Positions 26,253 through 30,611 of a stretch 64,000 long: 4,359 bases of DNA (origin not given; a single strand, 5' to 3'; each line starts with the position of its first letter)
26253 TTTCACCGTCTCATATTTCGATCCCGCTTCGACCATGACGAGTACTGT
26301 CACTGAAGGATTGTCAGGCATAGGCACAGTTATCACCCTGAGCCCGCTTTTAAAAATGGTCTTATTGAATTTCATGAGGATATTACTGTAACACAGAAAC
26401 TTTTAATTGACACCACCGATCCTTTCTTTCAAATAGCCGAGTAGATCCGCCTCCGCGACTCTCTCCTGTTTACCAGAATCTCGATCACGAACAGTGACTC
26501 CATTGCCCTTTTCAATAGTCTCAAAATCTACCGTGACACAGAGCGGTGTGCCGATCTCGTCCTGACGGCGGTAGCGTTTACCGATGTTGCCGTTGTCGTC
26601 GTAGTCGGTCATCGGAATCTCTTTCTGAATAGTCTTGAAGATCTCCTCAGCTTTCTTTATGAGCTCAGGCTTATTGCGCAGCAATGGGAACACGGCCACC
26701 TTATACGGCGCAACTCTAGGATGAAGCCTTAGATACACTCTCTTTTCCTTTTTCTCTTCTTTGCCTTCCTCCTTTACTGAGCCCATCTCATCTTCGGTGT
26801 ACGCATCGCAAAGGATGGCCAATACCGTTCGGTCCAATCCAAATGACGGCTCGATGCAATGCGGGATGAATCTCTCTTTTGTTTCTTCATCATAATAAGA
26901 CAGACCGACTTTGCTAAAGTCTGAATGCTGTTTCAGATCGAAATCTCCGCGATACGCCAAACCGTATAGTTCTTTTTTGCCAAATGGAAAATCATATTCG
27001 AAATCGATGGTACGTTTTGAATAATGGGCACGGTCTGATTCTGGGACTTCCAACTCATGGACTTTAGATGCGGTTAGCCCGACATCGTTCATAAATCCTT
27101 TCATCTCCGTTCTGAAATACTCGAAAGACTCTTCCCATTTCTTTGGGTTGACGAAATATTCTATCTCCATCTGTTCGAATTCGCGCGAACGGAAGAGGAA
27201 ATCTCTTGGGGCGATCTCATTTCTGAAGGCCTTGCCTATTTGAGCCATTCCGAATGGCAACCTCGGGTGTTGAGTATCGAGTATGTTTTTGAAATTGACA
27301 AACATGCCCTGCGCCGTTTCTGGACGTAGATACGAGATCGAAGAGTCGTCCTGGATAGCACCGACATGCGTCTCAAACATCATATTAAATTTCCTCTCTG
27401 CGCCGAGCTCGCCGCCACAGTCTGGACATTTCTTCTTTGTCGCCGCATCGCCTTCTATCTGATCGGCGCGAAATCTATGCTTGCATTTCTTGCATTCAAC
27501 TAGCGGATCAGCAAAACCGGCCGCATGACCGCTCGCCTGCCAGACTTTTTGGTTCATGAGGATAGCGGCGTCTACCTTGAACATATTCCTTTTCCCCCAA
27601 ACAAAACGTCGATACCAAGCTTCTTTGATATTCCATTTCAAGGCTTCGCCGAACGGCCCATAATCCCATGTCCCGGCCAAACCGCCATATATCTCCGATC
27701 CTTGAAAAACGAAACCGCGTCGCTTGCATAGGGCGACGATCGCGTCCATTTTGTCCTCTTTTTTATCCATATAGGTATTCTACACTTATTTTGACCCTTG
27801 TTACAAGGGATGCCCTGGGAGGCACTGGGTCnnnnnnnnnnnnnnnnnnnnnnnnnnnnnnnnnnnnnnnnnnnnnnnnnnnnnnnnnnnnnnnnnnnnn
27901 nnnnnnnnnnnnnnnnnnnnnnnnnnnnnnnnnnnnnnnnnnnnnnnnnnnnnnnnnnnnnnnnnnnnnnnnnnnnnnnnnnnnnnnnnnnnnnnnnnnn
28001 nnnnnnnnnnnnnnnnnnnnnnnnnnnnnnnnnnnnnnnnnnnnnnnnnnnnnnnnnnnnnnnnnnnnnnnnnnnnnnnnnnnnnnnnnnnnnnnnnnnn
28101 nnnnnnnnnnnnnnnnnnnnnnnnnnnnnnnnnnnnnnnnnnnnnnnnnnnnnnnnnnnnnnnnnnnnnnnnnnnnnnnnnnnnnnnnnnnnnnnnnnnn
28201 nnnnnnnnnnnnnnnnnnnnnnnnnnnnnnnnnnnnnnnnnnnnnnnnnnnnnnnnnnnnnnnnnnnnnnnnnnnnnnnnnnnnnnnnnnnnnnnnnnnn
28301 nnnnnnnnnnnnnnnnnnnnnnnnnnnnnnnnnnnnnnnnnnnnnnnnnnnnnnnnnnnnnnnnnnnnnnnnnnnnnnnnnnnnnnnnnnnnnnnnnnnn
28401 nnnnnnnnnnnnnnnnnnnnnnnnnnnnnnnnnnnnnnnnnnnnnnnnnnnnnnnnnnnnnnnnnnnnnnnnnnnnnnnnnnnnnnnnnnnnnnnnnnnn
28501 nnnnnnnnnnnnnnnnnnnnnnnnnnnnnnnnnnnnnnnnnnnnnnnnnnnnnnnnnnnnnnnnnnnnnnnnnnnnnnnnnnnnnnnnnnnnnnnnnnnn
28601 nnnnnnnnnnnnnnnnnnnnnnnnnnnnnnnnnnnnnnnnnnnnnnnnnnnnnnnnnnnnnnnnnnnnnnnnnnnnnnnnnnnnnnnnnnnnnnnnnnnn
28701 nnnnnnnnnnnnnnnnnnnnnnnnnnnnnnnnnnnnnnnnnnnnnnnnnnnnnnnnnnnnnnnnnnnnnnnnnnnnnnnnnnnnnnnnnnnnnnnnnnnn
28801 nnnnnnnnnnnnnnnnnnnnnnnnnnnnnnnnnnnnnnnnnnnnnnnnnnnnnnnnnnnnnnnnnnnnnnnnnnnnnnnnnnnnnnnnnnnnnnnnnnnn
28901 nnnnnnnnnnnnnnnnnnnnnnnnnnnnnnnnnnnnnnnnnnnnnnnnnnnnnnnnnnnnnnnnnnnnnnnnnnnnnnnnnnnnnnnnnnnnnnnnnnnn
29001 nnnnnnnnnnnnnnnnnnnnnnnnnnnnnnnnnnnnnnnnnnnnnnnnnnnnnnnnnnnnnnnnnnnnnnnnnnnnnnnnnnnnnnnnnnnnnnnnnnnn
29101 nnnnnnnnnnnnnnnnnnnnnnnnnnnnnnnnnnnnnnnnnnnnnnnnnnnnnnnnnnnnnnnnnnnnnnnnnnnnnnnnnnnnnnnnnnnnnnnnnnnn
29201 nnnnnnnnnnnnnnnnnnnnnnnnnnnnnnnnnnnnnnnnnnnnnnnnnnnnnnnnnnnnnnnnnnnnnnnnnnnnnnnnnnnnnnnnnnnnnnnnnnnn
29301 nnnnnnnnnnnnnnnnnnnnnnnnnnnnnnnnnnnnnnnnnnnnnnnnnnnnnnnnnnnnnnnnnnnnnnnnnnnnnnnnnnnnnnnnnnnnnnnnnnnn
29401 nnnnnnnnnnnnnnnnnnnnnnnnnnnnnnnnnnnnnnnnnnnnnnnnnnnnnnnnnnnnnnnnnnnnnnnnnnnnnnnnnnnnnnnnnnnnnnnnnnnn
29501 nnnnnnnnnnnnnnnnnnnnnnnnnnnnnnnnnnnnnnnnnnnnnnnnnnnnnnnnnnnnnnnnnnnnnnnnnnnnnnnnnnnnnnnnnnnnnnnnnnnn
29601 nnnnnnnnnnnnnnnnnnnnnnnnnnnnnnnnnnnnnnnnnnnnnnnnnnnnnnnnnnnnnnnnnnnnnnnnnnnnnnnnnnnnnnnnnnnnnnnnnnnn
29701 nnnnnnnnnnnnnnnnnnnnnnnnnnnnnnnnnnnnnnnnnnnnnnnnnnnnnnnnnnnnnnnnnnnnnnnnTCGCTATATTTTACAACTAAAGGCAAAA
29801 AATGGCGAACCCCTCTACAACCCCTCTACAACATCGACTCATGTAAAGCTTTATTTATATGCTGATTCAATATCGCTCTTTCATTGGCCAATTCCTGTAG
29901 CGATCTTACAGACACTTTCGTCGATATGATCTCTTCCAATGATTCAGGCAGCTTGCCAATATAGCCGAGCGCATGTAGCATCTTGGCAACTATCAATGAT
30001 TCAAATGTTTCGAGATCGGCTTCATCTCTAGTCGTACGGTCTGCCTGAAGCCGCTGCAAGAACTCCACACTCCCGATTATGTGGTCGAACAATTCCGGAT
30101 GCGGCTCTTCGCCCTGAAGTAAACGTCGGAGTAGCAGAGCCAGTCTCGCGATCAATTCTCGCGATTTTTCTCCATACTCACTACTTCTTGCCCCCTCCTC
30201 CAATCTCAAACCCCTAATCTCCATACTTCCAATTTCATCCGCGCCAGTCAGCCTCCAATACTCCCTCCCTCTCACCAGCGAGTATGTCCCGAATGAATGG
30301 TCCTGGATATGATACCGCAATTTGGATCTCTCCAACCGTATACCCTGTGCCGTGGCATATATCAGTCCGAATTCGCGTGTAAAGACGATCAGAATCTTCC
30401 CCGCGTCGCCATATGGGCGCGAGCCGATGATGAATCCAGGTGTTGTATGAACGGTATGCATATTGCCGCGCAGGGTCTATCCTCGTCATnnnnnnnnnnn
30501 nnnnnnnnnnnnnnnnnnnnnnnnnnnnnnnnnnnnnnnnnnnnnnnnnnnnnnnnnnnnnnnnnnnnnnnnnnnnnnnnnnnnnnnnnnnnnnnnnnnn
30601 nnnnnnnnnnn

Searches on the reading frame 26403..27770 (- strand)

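Call 11: search_protein_families(library=pfam, proteins=[window:26403-27770:-])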
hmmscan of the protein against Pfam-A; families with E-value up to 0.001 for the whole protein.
window:26403-27770:- (455 aa): 3 families
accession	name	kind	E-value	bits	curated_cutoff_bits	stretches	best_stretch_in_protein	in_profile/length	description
PF03129.25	HGTP_anticodon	-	8.4e-20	71.2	21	1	357-450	1-94/94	Anticodon binding domain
PF00587.30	tRNA-synt_2b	-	1.1e-15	58.6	29.3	1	144-320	9-176/179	tRNA synthetase class II core domain (G, H, P, S and T)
PF09723.15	Zn_ribbon_8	-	0.00015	22.2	34.4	1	92-121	7-36/41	Zinc ribbon domain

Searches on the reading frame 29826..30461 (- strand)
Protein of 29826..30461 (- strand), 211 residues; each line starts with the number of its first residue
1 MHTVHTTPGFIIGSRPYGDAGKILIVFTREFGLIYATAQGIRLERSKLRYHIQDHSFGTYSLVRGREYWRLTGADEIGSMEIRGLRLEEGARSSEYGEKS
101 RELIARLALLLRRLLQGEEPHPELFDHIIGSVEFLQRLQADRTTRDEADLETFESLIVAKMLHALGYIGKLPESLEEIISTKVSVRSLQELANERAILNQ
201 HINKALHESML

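Call 11: search_protein_families(library=pfam, proteins=[window:29826-30461:-])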
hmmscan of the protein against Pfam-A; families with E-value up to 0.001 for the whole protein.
window:29826-30461:- (211 aa): 1 family
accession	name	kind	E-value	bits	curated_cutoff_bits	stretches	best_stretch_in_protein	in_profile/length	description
PF11967.14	RecO_N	-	3.8e-12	46.5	27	1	1-76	1-76/80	Recombination protein O N terminal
